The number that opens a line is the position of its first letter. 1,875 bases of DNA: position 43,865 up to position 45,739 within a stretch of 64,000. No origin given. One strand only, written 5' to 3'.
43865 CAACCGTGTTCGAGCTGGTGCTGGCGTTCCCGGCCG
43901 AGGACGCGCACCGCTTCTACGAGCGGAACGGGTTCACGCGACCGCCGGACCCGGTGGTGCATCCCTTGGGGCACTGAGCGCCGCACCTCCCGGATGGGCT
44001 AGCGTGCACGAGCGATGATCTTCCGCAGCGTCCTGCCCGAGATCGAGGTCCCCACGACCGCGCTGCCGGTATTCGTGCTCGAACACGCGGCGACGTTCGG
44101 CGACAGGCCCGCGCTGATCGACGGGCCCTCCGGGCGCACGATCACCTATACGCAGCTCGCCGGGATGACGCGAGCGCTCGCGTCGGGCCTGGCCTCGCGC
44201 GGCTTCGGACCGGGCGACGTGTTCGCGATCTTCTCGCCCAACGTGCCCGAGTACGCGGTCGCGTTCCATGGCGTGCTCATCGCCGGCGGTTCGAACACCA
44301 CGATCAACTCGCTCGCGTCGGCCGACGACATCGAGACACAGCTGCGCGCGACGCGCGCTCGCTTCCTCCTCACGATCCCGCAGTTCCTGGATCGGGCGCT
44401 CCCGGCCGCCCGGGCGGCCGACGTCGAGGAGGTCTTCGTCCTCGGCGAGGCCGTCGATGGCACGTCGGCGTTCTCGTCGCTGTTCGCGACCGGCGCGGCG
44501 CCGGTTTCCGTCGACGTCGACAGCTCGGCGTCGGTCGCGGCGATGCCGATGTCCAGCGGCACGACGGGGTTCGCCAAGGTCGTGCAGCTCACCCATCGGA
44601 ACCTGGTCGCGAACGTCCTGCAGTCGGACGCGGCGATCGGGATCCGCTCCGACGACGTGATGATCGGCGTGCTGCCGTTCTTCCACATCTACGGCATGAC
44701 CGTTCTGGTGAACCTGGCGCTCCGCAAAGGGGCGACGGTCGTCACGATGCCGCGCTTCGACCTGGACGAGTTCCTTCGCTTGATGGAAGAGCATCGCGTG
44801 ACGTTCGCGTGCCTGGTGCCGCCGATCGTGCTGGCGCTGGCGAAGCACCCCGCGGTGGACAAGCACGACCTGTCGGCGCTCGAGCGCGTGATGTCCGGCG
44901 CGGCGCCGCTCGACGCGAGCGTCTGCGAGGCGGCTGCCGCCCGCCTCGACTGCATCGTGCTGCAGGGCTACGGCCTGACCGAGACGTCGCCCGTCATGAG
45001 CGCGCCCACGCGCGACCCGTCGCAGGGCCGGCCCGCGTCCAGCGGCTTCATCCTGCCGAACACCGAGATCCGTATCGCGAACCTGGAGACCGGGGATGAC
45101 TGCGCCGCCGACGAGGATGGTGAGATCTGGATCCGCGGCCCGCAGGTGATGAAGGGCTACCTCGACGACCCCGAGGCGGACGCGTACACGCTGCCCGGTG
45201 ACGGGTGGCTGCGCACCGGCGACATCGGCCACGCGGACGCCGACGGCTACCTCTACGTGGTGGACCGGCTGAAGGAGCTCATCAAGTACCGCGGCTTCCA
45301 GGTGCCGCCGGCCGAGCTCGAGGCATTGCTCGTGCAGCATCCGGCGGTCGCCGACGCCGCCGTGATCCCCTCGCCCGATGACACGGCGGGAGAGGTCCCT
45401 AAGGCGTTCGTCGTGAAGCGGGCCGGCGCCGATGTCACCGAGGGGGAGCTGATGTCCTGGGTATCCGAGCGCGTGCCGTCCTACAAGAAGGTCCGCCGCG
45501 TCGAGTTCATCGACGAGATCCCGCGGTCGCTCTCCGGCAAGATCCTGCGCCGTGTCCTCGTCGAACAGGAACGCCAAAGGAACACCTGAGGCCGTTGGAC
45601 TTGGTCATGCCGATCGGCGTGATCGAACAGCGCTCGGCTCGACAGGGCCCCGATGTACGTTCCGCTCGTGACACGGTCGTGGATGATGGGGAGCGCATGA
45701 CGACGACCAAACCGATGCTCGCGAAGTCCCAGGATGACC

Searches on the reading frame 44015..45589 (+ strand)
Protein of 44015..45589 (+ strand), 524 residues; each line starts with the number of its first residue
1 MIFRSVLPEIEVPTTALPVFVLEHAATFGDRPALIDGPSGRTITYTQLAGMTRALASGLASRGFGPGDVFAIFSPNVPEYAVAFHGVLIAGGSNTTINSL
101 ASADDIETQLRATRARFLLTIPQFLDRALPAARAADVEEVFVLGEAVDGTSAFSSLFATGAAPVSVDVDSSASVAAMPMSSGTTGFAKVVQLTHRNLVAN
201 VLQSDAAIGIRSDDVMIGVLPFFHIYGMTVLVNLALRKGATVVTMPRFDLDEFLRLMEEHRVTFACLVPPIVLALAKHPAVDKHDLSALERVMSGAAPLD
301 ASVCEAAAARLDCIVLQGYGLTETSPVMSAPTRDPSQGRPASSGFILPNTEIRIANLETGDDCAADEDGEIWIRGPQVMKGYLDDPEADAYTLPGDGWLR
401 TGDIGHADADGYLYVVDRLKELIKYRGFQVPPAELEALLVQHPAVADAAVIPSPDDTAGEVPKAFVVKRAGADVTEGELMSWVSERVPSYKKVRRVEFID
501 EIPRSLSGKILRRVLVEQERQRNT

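Call 29: find_encoding_contigs(protein=window:44015-45589:+, flank=10000, max_places=5)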
Protein window:44015-45589:+ (524 aa): 2 contigs read that carry it; 2 places shown.
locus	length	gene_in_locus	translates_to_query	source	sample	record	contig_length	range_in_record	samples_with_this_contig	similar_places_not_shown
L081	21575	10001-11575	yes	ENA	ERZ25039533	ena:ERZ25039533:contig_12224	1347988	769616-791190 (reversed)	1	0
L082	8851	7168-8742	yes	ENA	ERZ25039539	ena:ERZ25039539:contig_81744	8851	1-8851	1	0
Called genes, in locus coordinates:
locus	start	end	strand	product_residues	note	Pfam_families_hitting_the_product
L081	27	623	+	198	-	PF12389:Peptidase_M73 (weak)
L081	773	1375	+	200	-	-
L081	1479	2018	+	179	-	-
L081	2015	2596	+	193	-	-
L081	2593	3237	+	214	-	PF10502:Peptidase_S26 (weak)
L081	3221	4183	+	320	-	-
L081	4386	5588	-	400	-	PF00501:AMP-binding, PF13193:AMP-binding_C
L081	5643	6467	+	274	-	PF00378:ECH_1, PF16113:ECH_2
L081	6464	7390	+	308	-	PF01040:UbiA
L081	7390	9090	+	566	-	PF02776:TPP_enzyme_N, PF16582:TPP_enzyme_M_2, PF02775:TPP_enzyme_C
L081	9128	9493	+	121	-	PF14525:AraC_binding_2 (weak)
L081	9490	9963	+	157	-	PF13527:Acetyltransf_9, PF00583:Acetyltransf_1, PF13673:Acetyltransf_10 (weak), PF13508:Acetyltransf_7, PF08445:FR47 (weak)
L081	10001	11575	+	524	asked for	PF00501:AMP-binding, PF13193:AMP-binding_C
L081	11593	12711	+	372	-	PF01068:DNA_ligase_A_M, PF04679:DNA_ligase_A_C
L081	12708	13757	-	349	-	PF21686:LigD_Prim-Pol, PF01896:DNA_primase_S (weak)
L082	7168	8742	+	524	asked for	PF00501:AMP-binding, PF13193:AMP-binding_C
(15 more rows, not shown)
